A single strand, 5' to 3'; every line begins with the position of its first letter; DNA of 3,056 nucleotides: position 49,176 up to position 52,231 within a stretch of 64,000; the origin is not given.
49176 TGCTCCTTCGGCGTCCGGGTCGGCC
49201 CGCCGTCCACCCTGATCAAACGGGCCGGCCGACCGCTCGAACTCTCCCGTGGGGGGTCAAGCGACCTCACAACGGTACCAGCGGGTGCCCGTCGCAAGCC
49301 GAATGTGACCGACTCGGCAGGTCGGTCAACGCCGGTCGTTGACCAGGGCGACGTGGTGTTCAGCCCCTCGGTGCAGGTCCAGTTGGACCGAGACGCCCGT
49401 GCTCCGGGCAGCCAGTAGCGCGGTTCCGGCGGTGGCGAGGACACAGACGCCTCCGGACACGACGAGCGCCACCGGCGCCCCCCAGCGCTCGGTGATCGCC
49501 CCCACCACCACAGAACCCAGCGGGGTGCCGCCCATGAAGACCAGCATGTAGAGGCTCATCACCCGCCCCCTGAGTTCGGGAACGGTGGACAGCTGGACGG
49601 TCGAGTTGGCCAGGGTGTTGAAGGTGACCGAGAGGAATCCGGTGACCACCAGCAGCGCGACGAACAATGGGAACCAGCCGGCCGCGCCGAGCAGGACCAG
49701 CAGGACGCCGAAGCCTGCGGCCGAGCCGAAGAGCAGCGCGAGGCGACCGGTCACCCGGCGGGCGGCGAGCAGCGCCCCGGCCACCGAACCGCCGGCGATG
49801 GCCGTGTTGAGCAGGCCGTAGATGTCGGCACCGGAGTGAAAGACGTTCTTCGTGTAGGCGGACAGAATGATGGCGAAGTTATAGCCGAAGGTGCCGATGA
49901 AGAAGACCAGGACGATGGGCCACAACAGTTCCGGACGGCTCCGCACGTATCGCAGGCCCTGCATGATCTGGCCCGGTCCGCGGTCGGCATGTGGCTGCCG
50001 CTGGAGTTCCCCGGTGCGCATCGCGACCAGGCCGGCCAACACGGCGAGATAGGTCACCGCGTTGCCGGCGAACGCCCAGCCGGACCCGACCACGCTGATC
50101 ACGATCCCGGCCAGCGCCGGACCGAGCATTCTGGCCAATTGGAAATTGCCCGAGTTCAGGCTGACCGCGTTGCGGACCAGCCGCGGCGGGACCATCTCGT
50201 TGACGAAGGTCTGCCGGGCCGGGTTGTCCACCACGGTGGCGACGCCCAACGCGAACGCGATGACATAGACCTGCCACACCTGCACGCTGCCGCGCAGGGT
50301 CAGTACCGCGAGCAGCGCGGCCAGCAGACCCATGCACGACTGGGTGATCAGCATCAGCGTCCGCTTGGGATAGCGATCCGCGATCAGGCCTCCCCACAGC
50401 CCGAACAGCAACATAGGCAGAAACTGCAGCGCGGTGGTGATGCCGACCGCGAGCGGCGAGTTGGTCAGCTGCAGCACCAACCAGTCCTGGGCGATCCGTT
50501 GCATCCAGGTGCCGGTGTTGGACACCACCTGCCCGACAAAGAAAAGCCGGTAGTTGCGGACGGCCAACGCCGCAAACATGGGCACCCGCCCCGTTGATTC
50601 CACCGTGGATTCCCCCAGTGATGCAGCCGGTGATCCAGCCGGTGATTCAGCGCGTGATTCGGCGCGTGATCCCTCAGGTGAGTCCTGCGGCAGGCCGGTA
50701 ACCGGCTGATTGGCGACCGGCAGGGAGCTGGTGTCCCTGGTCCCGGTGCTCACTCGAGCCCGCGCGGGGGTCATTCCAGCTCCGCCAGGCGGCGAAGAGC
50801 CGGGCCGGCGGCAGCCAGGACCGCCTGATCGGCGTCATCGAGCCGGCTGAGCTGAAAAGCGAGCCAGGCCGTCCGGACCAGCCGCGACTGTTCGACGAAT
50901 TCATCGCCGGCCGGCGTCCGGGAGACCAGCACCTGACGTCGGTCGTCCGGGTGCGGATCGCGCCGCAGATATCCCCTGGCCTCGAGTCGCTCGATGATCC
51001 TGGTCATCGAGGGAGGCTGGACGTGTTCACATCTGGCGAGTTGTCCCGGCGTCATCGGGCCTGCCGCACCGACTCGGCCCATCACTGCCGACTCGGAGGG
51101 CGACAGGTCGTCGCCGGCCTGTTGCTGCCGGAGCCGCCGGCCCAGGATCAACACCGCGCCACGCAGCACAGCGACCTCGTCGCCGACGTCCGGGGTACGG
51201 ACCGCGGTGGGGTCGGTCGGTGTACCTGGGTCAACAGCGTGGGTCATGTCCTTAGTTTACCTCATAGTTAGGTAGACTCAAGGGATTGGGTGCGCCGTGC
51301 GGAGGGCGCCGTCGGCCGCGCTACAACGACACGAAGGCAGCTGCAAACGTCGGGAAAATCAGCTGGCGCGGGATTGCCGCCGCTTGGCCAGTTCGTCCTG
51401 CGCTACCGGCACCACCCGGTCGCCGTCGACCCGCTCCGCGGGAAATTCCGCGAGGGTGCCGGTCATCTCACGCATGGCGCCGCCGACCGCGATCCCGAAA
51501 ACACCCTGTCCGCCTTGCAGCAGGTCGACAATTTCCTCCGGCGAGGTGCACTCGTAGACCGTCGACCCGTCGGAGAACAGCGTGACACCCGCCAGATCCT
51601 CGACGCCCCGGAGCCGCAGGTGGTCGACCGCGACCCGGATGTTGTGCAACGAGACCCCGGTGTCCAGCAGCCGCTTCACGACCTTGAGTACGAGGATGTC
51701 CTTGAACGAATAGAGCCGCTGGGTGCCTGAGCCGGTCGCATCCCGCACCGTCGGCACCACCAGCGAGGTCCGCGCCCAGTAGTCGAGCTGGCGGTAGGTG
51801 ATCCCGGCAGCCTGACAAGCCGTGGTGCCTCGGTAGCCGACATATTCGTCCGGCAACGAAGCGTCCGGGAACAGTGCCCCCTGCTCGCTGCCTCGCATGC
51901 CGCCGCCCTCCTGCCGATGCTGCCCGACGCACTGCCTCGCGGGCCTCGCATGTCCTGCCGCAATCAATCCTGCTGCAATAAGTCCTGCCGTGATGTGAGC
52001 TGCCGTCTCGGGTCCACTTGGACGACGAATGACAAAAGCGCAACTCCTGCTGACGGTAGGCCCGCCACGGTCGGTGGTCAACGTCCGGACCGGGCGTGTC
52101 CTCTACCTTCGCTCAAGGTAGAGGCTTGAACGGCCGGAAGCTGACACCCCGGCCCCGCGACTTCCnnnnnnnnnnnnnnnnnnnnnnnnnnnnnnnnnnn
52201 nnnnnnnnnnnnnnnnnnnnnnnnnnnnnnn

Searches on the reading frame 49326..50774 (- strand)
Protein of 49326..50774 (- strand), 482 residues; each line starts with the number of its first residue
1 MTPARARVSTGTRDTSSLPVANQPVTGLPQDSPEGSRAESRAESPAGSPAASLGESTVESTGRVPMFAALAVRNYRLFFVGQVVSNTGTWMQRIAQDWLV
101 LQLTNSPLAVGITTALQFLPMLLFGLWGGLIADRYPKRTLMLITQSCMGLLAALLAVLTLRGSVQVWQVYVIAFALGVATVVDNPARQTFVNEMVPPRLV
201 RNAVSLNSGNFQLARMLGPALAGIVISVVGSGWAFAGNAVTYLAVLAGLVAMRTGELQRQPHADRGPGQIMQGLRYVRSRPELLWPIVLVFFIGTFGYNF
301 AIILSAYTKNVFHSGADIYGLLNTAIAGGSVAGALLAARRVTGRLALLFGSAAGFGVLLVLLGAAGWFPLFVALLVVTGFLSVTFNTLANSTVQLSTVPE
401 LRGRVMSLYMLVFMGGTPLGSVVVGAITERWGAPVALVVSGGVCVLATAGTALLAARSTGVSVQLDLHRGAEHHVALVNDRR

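Call 3: search_protein_families(library=pfam, proteins=[window:49326-50774:-], max_evalue=0.01)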
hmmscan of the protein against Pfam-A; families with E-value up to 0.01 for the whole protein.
window:49326-50774:- (482 aa): 3 families
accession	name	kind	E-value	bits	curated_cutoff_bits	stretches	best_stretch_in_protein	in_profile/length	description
PF05977.19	MFS_3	-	1.8e-60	205.3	27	1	67-449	4-388/524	Transmembrane secretion effector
PF07690.21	MFS_1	-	2.6e-36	125.7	33.4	2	79-345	2-261/347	Major Facilitator Superfamily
PF13347.12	MFS_2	-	0.00039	19.5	27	0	217-393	149-339/427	MFS/sugar transport protein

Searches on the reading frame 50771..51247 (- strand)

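Call 3: search_protein_families(library=pfam, proteins=[window:50771-51247:-], max_evalue=0.01)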
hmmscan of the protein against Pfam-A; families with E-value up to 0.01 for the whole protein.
window:50771-51247:- (158 aa): 5 families
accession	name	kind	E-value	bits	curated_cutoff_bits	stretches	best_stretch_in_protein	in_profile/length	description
PF01047.28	MarR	-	6e-14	52.1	24.6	1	48-106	1-59/59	MarR family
PF12802.13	MarR_2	-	1.5e-12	47.9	27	1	47-105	2-61/61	MarR family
PF13463.12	HTH_27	-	3.4e-05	24.5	22.2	1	80-114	34-68/68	Winged helix DNA-binding domain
PF09339.16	HTH_IclR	-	0.002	18.3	22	1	61-98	15-52/52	IclR helix-turn-helix domain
PF22381.2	Staph_reg_Sar_Rot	-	0.0054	17.2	27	1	66-116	30-80/85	Transcriptional regulator SarA/Rot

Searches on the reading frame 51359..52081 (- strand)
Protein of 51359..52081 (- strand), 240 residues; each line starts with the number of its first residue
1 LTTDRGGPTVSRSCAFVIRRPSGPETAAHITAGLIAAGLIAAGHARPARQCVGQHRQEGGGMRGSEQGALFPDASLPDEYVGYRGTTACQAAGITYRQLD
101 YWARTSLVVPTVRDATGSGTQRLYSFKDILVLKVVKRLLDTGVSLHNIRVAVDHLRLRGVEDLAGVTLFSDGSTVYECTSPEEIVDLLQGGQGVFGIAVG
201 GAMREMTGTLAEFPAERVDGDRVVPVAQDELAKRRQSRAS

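Call 3: search_protein_families(library=pfam, proteins=[window:51359-52081:-], max_evalue=0.01)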
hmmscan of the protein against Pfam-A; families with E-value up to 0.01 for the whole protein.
window:51359-52081:- (240 aa): 2 families
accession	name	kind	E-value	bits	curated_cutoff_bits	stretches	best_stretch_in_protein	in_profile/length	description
PF13411.12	MerR_1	-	1.9e-13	50.8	21.6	1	83-152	1-66/69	MerR HTH family regulatory protein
PF00376.29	MerR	-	0.009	16.3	28.2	0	88-117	5-34/38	MerR family regulatory protein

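Call 4: search_protein_families(library=ncbifam, proteins=[window:51359-52081:-], max_evalue=0.01)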
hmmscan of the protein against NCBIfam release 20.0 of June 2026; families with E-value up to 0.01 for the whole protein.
window:51359-52081:- (240 aa): 2 families
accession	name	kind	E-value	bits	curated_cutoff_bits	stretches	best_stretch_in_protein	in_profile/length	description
NF047375.1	HeatShock_HspR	equivalog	1.8e-05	24.7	105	1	87-152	8-70/92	heat shock protein transcriptional repressor HspR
NF053740.1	TransRegTnrAGPos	equivalog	0.0023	18.1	140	1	90-151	20-77/108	hypothetical protein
